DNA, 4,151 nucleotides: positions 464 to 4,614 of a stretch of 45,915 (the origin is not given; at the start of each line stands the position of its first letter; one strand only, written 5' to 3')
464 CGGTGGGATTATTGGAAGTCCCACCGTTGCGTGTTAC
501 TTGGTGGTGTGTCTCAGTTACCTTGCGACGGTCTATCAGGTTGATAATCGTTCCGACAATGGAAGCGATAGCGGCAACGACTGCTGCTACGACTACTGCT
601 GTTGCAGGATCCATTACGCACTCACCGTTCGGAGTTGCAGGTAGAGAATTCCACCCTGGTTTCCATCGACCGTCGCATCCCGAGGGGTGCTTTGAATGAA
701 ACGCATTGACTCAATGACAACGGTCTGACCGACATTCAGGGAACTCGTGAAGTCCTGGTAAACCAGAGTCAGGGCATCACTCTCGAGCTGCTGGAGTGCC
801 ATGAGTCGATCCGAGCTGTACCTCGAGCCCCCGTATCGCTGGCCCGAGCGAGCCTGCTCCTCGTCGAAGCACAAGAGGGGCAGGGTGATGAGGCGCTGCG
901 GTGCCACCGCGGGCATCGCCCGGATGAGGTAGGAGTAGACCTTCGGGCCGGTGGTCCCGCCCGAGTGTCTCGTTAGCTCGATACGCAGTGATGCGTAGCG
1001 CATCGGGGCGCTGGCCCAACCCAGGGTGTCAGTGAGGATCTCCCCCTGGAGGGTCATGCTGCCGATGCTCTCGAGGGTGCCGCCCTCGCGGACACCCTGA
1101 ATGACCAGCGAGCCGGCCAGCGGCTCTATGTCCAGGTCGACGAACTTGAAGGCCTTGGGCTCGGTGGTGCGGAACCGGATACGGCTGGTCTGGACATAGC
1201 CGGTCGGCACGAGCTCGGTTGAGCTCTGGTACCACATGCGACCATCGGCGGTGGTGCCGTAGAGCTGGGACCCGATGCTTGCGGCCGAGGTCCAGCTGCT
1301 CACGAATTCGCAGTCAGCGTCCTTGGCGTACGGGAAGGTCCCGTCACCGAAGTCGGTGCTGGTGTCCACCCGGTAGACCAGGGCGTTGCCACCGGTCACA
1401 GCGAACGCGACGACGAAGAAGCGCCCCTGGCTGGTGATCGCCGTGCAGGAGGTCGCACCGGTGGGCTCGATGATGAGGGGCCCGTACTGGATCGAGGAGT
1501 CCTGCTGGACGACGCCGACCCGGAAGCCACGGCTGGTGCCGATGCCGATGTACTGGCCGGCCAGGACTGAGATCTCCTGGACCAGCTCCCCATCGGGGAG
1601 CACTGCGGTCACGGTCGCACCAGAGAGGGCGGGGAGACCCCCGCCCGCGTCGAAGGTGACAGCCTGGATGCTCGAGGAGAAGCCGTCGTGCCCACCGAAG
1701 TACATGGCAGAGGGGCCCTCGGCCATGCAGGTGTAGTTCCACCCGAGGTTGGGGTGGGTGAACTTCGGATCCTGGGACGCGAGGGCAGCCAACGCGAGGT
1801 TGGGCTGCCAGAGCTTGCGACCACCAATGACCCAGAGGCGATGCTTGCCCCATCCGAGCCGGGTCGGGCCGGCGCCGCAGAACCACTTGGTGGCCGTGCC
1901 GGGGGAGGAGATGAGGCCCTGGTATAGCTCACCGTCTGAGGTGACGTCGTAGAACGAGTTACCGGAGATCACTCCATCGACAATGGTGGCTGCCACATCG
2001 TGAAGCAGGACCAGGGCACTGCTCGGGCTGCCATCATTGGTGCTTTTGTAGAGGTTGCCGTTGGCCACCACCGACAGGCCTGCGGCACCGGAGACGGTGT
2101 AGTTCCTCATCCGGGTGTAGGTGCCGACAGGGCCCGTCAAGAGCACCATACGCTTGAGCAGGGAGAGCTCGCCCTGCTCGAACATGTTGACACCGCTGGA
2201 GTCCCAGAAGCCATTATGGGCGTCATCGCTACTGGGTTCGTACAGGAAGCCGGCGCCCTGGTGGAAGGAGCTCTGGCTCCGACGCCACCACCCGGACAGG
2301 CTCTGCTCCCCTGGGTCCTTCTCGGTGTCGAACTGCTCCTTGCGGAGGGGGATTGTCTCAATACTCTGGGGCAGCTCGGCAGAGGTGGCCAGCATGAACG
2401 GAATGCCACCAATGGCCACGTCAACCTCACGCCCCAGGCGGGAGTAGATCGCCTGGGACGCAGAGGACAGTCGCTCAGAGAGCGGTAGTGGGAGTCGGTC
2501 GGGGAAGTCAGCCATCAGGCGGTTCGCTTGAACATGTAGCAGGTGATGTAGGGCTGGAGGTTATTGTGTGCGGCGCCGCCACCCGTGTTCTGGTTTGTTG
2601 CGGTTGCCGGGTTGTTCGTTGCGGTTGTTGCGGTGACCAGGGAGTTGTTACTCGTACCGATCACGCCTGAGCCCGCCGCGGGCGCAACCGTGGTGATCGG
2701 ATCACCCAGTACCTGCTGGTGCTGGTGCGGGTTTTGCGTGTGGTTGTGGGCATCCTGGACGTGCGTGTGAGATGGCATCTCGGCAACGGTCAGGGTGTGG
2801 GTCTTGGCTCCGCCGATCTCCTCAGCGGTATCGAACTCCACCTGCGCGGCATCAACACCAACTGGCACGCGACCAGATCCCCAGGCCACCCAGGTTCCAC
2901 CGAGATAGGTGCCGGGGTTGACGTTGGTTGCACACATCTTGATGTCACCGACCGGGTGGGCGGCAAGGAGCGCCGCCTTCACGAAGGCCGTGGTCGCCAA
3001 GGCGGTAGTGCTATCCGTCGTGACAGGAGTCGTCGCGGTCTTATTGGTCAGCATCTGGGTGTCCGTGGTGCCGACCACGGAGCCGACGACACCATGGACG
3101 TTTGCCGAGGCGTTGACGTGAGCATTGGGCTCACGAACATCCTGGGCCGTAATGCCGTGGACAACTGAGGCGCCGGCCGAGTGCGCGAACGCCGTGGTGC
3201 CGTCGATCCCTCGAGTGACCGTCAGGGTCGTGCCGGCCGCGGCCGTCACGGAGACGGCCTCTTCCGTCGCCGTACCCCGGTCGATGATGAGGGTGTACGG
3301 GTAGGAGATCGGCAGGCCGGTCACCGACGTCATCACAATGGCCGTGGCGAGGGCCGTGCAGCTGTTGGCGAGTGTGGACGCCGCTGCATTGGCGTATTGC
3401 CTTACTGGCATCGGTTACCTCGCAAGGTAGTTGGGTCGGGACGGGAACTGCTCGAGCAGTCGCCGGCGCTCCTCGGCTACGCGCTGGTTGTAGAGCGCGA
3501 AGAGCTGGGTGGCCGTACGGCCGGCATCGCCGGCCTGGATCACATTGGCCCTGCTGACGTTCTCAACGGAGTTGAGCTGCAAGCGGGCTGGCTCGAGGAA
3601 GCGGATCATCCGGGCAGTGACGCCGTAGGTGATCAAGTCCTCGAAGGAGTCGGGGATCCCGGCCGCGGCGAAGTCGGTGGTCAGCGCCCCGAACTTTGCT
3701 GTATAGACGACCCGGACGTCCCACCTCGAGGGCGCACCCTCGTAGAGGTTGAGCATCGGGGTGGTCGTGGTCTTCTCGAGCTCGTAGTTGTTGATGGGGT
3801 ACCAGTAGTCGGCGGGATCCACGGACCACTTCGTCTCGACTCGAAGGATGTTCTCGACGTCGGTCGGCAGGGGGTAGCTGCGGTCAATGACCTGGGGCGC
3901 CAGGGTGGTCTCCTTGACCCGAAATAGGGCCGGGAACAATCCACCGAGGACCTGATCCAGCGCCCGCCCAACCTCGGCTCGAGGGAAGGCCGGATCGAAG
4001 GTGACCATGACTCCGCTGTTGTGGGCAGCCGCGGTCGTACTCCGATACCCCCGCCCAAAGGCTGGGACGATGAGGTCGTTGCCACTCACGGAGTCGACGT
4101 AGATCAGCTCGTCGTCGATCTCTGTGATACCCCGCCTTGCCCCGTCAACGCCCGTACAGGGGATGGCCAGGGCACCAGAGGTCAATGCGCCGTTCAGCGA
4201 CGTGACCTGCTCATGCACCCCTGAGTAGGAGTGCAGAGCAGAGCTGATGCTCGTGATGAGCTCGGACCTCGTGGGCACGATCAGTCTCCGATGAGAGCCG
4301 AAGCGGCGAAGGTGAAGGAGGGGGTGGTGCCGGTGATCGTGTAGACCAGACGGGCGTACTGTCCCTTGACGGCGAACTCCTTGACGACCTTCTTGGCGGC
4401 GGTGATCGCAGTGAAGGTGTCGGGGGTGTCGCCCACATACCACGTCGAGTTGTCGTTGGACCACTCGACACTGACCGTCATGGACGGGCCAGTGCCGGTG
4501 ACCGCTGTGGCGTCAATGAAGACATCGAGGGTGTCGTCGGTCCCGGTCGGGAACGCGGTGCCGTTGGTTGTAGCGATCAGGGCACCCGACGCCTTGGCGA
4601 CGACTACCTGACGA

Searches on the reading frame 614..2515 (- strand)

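Call 9: search_protein_families(library=phrogs, proteins=[window:614-2515:-], max_evalue=0.001)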
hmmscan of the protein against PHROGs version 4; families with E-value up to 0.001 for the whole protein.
window:614-2515:- (633 aa): 1 family
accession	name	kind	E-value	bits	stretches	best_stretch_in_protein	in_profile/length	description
phrog_11667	-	unknown function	8.9e-108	362.5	1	1-632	1-639/642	-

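Call 32: search_protein_families(library=pfam, proteins=[window:614-2515:-], max_evalue=0.01)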
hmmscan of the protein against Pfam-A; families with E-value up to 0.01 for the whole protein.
window:614-2515:- (633 aa): 0 families

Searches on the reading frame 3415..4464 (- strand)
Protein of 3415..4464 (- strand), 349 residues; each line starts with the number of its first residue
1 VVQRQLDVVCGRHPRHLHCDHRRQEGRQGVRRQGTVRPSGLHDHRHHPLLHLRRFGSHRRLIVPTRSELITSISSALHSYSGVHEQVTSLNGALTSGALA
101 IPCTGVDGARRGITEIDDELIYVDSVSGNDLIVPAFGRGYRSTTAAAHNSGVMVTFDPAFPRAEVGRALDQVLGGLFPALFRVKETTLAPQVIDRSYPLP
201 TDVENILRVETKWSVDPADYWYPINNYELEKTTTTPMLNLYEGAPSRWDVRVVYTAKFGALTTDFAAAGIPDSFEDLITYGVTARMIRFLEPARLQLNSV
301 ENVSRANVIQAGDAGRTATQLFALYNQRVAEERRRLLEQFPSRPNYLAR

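Call 9: search_protein_families(library=phrogs, proteins=[window:3415-4464:-], max_evalue=0.001)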
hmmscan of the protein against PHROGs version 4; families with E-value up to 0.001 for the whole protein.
window:3415-4464:- (349 aa): 1 family
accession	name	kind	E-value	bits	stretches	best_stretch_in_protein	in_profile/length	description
phrog_7578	-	unknown function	1.5e-58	199.2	1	65-345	3-297/300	-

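Call 32: search_protein_families(library=pfam, proteins=[window:3415-4464:-], max_evalue=0.01)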
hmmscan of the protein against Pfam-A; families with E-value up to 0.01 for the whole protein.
window:3415-4464:- (349 aa): 1 family
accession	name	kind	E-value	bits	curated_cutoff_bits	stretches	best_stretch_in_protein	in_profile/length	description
PF24175.2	SU10_adaptor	-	0.00015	22.7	27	1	167-293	25-163/194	SU10 adaptor protein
